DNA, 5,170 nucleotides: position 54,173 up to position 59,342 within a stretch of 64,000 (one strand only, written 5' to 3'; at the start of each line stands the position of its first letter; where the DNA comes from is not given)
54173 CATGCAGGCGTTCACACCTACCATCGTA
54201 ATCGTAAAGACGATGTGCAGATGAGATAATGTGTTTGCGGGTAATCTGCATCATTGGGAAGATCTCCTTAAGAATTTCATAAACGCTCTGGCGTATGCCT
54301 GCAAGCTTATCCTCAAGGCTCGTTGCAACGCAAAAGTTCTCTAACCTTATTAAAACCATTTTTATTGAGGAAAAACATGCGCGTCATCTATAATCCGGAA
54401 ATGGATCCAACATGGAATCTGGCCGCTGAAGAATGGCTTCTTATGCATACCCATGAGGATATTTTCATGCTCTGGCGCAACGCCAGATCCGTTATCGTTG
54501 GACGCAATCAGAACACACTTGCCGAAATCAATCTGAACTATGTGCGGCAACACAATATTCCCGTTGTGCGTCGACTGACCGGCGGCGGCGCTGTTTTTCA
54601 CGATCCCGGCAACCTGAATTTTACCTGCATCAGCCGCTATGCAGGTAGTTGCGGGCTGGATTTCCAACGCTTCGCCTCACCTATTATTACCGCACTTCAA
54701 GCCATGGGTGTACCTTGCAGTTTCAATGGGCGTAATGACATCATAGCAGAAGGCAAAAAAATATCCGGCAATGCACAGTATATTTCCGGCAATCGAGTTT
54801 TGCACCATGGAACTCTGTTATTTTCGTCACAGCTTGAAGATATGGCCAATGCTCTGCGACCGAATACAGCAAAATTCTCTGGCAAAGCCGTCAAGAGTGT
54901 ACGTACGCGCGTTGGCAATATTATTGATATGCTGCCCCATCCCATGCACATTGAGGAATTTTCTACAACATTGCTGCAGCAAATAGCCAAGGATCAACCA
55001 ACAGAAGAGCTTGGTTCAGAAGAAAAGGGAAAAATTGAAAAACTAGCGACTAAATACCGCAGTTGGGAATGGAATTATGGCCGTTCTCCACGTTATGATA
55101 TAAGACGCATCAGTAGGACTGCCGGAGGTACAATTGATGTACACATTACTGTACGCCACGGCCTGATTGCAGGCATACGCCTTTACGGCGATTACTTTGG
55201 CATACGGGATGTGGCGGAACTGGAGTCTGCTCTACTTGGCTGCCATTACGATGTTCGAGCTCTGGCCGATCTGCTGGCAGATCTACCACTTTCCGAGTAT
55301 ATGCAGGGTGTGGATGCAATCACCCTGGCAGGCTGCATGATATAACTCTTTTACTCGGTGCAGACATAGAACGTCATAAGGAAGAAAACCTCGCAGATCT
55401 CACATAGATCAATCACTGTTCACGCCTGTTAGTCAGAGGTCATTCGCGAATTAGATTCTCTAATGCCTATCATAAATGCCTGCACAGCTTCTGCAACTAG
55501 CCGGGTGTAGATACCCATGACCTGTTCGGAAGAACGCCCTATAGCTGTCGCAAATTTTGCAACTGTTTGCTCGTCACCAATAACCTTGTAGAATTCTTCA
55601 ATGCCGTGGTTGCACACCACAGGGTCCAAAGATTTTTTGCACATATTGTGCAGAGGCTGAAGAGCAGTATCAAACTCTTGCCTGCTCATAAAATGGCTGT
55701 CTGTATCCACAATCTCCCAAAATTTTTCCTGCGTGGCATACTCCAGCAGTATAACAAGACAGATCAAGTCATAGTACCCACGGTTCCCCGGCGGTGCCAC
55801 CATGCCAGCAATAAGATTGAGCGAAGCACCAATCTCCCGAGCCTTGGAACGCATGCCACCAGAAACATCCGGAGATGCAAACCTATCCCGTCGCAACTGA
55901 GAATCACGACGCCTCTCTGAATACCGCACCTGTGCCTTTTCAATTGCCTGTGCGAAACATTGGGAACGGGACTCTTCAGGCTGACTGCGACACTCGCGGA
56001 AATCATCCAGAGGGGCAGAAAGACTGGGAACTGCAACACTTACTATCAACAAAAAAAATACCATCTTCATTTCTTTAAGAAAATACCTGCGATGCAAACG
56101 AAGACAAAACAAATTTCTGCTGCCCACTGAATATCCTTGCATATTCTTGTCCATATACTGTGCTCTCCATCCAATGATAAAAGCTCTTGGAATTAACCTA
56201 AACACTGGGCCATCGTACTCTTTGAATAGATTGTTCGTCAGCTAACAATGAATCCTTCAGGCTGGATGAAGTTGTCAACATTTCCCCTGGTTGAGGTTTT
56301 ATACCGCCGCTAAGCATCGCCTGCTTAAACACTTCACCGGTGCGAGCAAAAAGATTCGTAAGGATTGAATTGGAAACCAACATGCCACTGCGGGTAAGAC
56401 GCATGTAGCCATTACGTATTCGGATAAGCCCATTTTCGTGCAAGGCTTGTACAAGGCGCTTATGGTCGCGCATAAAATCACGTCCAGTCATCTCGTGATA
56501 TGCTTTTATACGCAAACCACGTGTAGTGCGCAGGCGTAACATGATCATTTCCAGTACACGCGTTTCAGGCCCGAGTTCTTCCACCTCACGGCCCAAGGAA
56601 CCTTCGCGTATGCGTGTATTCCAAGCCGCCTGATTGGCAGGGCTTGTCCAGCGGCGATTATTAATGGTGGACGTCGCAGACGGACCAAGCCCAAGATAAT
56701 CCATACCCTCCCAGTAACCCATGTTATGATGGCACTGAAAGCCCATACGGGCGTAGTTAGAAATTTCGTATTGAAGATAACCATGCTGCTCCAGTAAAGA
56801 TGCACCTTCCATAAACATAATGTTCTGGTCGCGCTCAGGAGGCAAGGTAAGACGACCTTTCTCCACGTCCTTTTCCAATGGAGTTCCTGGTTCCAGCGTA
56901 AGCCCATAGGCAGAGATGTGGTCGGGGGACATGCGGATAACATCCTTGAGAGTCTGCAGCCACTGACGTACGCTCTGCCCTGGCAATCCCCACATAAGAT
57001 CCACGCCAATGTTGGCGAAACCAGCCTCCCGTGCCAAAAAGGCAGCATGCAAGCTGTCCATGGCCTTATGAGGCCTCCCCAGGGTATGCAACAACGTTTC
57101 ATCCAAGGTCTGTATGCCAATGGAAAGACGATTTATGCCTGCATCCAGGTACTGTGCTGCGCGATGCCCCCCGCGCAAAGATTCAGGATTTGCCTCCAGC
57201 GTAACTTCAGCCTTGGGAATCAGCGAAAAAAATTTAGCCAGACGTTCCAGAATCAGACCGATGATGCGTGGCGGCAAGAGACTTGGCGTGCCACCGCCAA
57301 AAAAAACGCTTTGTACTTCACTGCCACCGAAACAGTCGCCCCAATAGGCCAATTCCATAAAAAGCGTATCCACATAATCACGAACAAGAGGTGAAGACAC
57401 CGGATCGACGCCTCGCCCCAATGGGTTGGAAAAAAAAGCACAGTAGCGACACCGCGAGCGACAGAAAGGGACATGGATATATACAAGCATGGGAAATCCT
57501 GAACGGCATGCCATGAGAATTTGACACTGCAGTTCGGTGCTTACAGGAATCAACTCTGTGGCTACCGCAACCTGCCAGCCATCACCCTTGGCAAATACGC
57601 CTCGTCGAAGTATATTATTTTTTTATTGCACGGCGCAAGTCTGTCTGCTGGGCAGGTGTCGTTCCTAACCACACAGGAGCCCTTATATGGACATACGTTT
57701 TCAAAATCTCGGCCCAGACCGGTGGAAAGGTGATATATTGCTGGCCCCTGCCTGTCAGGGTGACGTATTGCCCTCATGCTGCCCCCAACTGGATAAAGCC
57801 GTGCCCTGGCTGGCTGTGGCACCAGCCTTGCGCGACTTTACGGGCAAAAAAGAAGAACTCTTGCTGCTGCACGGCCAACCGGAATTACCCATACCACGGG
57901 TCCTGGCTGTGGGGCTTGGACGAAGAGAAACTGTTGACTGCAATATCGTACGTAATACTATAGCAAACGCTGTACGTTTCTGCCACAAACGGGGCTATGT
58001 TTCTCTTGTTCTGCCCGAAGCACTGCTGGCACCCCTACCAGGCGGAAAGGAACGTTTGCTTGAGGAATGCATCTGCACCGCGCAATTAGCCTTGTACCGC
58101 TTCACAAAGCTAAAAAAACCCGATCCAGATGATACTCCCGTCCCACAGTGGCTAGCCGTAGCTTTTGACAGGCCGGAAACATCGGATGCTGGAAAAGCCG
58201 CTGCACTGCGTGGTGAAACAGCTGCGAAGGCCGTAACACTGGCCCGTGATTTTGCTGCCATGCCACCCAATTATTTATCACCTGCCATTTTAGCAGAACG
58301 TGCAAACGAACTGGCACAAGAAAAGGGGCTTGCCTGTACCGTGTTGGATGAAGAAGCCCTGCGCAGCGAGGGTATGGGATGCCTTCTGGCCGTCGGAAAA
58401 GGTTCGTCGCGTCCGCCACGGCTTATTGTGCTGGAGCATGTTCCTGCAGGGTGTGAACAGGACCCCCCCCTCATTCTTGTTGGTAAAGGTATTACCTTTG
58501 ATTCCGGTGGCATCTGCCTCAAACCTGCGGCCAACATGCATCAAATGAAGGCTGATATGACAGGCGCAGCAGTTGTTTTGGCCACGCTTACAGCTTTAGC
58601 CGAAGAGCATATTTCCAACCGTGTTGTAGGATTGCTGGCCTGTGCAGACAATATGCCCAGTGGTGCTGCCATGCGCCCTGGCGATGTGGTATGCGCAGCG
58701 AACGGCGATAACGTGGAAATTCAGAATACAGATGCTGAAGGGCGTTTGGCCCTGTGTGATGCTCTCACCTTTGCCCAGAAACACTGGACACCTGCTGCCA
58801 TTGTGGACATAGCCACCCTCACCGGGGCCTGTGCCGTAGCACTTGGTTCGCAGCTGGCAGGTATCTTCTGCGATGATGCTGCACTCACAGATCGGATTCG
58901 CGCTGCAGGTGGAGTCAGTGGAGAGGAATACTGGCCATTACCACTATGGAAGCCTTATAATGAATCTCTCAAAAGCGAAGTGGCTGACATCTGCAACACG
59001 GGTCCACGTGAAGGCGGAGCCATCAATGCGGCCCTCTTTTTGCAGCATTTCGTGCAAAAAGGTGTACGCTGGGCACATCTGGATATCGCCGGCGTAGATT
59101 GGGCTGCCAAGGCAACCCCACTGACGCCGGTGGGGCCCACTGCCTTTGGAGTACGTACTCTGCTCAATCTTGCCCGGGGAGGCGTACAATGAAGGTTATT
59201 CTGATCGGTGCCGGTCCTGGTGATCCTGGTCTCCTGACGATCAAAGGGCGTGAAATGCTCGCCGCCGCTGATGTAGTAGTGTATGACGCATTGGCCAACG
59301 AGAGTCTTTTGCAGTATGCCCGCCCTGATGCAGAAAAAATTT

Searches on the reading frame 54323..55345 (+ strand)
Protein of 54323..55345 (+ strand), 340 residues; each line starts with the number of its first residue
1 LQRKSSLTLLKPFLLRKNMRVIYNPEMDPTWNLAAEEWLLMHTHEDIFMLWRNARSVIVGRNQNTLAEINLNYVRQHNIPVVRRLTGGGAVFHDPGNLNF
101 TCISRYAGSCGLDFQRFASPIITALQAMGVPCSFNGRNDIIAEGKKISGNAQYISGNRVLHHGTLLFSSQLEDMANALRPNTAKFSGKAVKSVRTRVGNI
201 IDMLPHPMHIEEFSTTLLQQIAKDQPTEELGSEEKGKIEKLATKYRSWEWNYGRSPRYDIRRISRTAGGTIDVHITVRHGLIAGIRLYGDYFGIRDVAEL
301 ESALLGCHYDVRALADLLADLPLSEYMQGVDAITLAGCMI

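Call 56: search_protein_families(library=pfam, proteins=[window:54323-55345:+], max_evalue=0.0001)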
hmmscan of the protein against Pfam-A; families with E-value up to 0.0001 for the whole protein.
window:54323-55345:+ (340 aa): 3 families
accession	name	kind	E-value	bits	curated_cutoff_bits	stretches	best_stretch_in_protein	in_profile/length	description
PF21948.1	LplA-B_cat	-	4.4e-65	219.8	27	1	28-221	1-199/200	Lipoyl protein ligase A/B catalytic domain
PF10437.14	Lip_prot_lig_C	-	1.6e-19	70.1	24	1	255-336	1-82/85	Bacterial lipoate protein ligase C-terminus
PF03099.24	BPL_LplA_LipB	-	2.1e-07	31.4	21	1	62-166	7-129/133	Biotin/lipoate A/B protein ligase family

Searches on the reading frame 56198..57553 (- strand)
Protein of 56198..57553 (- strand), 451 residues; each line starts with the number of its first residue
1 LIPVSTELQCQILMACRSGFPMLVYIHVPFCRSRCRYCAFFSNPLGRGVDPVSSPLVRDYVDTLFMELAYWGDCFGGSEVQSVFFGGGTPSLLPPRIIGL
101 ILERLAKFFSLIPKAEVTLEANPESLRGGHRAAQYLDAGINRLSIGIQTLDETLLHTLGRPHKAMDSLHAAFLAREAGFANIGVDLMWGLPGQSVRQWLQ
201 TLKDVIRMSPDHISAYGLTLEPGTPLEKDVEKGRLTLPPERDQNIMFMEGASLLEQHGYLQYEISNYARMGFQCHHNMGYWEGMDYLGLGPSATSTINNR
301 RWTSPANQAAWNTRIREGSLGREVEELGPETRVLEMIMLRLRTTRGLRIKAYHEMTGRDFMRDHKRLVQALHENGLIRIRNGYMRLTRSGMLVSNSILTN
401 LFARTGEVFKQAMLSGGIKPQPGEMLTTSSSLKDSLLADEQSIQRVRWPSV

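Call 56: search_protein_families(library=pfam, proteins=[window:56198-57553:-], max_evalue=0.0001)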
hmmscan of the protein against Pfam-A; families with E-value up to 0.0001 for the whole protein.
window:56198-57553:- (451 aa): 2 families
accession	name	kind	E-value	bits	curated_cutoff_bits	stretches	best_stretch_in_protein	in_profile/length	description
PF04055.27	Radical_SAM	-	1.7e-23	84.1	29.5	1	25-204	1-165/166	Radical SAM superfamily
PF06969.22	HemN_C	-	4.1e-15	56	24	1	329-393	3-67/67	HemN C-terminal domain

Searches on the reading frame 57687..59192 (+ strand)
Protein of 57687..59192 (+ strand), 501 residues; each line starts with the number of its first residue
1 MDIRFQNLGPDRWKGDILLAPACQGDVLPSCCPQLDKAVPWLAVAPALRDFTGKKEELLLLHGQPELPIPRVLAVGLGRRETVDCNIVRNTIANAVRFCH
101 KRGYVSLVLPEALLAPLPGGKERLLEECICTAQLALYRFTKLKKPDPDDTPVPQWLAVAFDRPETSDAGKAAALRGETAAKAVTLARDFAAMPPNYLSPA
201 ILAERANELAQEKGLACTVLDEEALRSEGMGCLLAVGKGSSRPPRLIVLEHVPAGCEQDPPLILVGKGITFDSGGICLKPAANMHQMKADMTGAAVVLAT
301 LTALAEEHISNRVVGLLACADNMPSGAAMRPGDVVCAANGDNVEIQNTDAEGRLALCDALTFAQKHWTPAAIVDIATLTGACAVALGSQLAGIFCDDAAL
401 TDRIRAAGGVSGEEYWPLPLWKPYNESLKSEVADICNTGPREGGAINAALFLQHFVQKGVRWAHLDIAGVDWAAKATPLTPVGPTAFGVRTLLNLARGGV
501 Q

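Call 56: search_protein_families(library=pfam, proteins=[window:57687-59192:+], max_evalue=0.0001)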
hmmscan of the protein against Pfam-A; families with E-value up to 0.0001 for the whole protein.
window:57687-59192:+ (501 aa): 2 families
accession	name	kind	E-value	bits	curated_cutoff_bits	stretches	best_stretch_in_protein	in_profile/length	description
PF00883.26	Peptidase_M17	-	2.5e-118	395.3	25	1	185-492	2-309/310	Cytosol aminopeptidase family, catalytic domain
PF02789.23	Peptidase_M17_N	-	3e-12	47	23.4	1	40-144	23-127/129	Cytosol aminopeptidase family, N-terminal domain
